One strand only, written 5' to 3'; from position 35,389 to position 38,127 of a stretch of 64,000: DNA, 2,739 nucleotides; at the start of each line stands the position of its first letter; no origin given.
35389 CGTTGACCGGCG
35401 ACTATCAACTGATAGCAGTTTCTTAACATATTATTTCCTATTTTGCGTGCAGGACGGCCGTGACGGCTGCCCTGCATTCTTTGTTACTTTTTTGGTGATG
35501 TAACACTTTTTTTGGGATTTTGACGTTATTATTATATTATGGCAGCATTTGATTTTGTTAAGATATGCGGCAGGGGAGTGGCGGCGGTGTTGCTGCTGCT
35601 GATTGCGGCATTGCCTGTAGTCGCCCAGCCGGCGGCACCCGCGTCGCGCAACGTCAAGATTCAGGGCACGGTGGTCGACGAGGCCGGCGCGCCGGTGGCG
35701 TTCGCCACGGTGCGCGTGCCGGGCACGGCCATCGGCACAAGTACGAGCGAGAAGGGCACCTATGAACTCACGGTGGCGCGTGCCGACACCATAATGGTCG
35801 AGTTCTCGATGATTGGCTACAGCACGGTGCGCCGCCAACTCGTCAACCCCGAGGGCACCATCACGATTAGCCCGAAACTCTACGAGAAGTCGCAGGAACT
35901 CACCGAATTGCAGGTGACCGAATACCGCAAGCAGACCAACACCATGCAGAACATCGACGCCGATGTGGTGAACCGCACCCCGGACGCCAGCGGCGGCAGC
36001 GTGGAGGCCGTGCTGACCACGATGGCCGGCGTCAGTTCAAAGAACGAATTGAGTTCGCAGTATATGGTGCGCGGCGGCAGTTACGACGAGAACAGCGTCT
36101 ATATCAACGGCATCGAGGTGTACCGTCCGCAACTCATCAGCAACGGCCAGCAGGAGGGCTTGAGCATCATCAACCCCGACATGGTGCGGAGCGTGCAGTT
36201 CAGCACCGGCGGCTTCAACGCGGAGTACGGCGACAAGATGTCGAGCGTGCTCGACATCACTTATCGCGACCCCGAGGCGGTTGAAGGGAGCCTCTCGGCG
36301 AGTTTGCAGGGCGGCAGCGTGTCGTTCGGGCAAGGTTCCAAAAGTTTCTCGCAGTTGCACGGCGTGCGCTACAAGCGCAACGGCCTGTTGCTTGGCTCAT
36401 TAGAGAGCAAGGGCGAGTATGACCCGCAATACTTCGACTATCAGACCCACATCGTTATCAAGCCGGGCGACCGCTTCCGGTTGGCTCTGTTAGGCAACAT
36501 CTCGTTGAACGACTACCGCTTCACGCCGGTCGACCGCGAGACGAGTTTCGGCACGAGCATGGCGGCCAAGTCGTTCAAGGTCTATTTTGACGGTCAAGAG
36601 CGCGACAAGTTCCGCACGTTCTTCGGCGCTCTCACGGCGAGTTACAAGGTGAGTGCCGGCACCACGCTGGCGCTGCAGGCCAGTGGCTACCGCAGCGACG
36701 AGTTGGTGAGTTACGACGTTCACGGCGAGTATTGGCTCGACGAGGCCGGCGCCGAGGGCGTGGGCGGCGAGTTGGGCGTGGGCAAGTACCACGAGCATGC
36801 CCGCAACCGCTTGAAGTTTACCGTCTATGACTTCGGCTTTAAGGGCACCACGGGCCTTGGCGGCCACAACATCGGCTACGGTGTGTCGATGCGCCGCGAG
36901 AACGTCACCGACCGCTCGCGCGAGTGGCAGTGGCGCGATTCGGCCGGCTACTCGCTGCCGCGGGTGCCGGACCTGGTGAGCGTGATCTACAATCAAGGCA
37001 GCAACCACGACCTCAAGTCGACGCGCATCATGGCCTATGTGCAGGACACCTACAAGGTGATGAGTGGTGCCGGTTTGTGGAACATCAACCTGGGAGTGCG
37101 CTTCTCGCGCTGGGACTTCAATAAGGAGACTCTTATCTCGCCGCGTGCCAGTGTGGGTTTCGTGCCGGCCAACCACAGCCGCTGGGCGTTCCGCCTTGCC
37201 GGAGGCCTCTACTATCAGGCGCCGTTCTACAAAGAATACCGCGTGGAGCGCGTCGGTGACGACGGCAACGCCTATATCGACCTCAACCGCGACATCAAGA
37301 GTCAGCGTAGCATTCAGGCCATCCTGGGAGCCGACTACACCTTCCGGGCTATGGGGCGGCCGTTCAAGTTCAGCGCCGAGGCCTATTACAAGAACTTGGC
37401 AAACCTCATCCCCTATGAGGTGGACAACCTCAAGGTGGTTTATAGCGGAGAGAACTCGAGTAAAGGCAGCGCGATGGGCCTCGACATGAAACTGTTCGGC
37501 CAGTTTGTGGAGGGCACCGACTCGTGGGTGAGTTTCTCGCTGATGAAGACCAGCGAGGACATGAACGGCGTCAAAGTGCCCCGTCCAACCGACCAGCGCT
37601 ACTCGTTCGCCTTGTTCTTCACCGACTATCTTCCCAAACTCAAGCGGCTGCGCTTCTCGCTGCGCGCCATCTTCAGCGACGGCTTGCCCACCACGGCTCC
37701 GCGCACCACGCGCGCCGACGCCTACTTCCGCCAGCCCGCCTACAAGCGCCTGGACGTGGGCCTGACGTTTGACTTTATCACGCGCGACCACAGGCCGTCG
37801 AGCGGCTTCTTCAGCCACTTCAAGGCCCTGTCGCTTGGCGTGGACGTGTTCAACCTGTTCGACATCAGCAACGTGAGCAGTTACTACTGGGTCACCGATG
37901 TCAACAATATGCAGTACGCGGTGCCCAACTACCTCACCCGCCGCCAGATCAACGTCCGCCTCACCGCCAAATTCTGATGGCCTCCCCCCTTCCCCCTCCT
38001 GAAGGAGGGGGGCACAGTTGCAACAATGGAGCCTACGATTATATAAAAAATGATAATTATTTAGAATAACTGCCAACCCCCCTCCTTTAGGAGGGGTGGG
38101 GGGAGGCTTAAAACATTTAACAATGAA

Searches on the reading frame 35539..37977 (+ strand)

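Call 75: search_protein_families(library=pfam, proteins=[window:35539-37977:+], max_evalue=0.0001)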
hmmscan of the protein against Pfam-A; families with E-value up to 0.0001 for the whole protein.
window:35539-37977:+ (812 aa): 3 families
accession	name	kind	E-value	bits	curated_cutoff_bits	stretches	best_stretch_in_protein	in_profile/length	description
PF13715.12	CarbopepD_reg_2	-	9.2e-15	54.9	32.2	1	41-126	1-88/88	CarboxypepD_reg-like domain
PF13620.12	CarboxypepD_reg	-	1.3e-11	45.1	32.3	1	41-104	2-71/82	Carboxypeptidase regulatory-like domain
PF07715.20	Plug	-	8.3e-10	39.6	23.9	1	130-232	3-101/107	TonB-dependent Receptor Plug Domain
